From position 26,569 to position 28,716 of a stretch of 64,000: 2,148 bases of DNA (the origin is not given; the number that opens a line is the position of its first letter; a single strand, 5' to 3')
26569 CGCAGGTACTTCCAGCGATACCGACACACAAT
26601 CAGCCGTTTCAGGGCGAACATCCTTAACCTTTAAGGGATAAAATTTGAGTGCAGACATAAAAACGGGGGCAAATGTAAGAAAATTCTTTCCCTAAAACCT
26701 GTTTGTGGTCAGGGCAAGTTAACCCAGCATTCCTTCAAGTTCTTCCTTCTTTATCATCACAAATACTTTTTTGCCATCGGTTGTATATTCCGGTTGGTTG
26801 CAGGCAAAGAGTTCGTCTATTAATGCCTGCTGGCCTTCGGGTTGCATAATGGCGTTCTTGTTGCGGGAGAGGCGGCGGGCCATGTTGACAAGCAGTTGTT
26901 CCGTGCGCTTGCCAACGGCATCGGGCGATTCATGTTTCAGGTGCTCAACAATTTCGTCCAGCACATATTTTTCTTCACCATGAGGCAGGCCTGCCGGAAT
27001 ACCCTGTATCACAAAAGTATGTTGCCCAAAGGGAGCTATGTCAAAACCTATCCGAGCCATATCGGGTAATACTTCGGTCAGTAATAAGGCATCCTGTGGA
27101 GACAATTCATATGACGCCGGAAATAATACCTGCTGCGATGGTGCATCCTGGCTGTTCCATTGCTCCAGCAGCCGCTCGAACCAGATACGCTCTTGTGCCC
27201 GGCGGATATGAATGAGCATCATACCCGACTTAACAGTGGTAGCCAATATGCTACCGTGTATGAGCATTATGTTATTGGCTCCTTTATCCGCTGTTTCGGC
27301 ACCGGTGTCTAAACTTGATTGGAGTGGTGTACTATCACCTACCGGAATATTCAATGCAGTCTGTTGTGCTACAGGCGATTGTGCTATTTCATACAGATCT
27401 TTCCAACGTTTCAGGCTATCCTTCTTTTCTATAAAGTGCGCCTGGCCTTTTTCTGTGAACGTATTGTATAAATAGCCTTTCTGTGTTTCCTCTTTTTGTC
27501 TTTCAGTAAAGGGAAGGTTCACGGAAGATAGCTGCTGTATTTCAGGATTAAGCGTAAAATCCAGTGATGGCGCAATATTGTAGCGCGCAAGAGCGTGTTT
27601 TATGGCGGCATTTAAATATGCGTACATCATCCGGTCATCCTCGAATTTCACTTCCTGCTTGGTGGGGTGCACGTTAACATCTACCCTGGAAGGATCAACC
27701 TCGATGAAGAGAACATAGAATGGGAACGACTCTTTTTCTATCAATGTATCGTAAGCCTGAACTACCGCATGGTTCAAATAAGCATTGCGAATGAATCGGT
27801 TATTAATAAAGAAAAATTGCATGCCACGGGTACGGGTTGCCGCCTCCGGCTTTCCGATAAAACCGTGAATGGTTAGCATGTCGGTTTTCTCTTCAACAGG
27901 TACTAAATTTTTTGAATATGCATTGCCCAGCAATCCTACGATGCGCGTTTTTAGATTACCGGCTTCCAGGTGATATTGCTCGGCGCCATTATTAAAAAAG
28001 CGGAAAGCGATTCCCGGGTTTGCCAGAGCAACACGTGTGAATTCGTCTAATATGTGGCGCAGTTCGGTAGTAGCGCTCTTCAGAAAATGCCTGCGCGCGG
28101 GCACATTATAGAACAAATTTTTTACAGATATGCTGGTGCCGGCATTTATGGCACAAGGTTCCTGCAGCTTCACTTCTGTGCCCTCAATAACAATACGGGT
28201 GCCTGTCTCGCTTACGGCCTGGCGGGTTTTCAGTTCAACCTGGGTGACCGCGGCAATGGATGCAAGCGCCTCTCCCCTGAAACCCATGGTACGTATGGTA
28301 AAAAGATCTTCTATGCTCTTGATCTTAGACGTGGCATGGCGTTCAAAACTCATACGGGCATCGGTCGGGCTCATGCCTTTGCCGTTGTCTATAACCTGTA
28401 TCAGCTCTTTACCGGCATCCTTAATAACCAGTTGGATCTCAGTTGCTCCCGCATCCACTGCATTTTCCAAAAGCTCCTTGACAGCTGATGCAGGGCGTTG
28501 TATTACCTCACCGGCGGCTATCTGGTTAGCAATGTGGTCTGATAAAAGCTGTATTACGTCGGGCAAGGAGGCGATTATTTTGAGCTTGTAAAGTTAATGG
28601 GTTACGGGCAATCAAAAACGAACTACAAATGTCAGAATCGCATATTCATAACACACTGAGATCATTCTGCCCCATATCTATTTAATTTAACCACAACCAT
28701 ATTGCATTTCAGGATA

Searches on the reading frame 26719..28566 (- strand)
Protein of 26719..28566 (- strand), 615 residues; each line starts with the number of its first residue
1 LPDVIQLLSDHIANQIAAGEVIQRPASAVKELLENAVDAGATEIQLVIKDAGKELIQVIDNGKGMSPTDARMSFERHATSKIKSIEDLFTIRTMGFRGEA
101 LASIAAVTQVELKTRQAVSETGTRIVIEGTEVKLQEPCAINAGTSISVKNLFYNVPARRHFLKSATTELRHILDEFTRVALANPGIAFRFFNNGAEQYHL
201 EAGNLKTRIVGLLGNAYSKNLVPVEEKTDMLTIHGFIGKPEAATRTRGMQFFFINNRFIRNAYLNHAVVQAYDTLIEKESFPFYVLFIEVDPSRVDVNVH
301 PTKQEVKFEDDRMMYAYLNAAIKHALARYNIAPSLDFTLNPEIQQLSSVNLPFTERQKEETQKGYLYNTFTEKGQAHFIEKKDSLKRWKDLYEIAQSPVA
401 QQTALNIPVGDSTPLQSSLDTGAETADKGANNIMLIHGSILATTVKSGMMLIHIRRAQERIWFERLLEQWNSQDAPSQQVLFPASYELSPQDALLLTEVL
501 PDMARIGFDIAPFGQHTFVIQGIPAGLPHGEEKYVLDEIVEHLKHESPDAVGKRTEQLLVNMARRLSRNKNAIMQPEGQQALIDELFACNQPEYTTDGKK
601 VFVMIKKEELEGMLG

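Call 36: search_protein_families(library=pfam, proteins=[window:26719-28566:-], max_evalue=0.00001)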
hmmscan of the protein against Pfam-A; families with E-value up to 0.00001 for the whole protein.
window:26719-28566:- (615 aa): 4 families
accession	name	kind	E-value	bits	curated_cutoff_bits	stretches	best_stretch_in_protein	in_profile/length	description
PF01119.25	DNA_mis_repair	-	2.3e-38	130.9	26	1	211-326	3-118/119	DNA mismatch repair protein, C-terminal domain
PF08676.16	MutL_C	-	2e-25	89.6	25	1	434-570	2-138/142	MutL C terminal dimerisation domain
PF13589.12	HATPase_c_3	-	4e-11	43.5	25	1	26-121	4-99/137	Histidine kinase-, DNA gyrase B-, and HSP90-like ATPase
PF02518.31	HATPase_c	-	1.8e-08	35.3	26.4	1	24-87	5-64/111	Histidine kinase-, DNA gyrase B-, and HSP90-like ATPase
